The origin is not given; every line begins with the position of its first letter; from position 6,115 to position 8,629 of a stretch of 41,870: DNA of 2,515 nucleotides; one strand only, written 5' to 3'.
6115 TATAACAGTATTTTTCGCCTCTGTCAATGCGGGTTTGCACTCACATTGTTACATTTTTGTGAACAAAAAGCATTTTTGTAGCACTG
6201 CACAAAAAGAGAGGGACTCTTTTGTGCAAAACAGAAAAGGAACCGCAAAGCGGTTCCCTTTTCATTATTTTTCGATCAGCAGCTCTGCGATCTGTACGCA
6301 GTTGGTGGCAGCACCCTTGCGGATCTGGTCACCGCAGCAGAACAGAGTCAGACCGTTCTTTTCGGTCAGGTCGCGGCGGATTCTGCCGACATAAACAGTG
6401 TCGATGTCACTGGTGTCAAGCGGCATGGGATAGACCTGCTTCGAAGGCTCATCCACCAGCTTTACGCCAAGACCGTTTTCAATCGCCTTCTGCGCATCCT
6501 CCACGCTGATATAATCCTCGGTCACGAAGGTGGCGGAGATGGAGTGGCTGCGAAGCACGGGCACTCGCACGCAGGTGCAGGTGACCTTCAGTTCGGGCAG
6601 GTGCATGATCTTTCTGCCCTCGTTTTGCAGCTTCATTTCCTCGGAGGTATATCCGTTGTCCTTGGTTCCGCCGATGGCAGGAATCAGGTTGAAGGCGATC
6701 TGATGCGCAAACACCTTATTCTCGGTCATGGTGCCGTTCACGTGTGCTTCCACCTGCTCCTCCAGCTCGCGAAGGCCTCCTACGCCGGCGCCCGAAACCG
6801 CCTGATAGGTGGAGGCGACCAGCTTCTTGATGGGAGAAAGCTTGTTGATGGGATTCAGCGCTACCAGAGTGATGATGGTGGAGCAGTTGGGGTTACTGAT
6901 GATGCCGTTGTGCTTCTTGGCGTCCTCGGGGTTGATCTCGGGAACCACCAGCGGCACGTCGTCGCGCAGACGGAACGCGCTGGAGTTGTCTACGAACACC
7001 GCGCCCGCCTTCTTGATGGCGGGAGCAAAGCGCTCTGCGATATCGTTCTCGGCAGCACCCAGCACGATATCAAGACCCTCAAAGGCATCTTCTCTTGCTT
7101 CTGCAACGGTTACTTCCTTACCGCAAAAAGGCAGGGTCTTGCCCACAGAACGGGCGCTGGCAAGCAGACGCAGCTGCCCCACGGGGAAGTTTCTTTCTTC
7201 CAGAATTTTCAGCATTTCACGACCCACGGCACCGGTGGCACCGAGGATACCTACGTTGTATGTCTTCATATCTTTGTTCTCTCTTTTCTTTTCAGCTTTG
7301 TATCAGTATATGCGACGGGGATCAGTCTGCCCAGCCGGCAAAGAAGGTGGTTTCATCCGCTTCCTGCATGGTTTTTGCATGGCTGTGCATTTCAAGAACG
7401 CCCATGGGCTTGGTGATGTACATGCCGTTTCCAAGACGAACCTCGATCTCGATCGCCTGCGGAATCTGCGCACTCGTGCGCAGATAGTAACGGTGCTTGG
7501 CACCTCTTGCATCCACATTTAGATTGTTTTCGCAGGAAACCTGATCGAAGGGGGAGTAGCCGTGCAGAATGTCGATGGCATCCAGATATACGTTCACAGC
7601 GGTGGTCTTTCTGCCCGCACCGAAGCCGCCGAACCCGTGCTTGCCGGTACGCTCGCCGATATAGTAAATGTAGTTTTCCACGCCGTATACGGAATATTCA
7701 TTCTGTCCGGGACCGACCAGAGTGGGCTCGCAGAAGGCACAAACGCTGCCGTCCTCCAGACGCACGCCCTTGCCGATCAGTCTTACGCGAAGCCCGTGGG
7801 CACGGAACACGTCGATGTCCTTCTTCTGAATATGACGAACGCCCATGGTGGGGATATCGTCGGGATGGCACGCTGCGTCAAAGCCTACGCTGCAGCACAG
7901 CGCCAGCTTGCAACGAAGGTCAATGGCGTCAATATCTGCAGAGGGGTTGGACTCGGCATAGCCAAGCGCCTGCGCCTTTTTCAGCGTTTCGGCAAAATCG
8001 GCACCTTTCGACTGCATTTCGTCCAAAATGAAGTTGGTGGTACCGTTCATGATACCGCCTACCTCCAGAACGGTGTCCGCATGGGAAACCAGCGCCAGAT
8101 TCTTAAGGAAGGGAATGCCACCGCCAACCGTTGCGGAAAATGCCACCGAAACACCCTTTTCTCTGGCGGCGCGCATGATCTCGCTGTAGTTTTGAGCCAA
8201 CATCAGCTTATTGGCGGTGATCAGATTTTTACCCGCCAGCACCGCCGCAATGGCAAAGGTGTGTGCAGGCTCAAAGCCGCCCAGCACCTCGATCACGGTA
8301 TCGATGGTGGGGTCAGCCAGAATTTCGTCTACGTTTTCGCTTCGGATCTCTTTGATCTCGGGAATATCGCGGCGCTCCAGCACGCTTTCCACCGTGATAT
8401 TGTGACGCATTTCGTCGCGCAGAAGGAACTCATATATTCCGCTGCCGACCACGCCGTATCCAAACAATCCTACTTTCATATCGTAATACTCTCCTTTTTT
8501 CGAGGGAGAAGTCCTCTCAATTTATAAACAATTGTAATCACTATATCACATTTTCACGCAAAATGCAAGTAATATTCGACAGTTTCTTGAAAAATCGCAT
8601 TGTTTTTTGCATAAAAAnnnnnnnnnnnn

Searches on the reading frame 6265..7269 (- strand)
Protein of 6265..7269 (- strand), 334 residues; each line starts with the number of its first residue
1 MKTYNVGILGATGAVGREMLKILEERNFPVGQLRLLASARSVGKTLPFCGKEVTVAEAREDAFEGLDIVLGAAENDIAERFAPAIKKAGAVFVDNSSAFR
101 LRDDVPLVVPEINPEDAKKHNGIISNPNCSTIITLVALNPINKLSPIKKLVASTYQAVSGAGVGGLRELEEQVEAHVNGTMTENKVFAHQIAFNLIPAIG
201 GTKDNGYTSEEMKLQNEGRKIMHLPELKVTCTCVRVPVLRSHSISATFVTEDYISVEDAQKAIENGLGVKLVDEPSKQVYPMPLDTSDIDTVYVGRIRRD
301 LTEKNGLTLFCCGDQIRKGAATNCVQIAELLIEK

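Call 65: search_protein_families(library=pfam, proteins=[window:6265-7269:-], max_evalue=0.001)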
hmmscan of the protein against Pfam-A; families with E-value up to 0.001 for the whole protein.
window:6265-7269:- (334 aa): 2 families
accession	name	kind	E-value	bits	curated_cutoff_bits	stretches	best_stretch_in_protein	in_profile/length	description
PF02774.23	Semialdhyde_dhC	-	7.5e-49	166.8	26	1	138-318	1-184/184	Semialdehyde dehydrogenase, dimerisation domain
PF01118.30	Semialdhyde_dh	-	1.9e-34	119.1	26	1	5-119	1-120/121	Semialdehyde dehydrogenase, NAD binding domain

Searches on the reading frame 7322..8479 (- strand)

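Call 65: search_protein_families(library=pfam, proteins=[window:7322-8479:-], max_evalue=0.001)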
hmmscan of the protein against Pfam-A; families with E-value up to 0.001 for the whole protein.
window:7322-8479:- (385 aa): 2 families
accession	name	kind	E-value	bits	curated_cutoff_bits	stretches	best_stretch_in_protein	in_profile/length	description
PF00742.24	Homoserine_dh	-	6.4e-42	143.8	22.9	1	123-301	1-172/173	Homoserine dehydrogenase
PF03447.22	NAD_binding_3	-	4.4e-13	50.4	24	1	7-114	1-115/116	Homoserine dehydrogenase, NAD binding domain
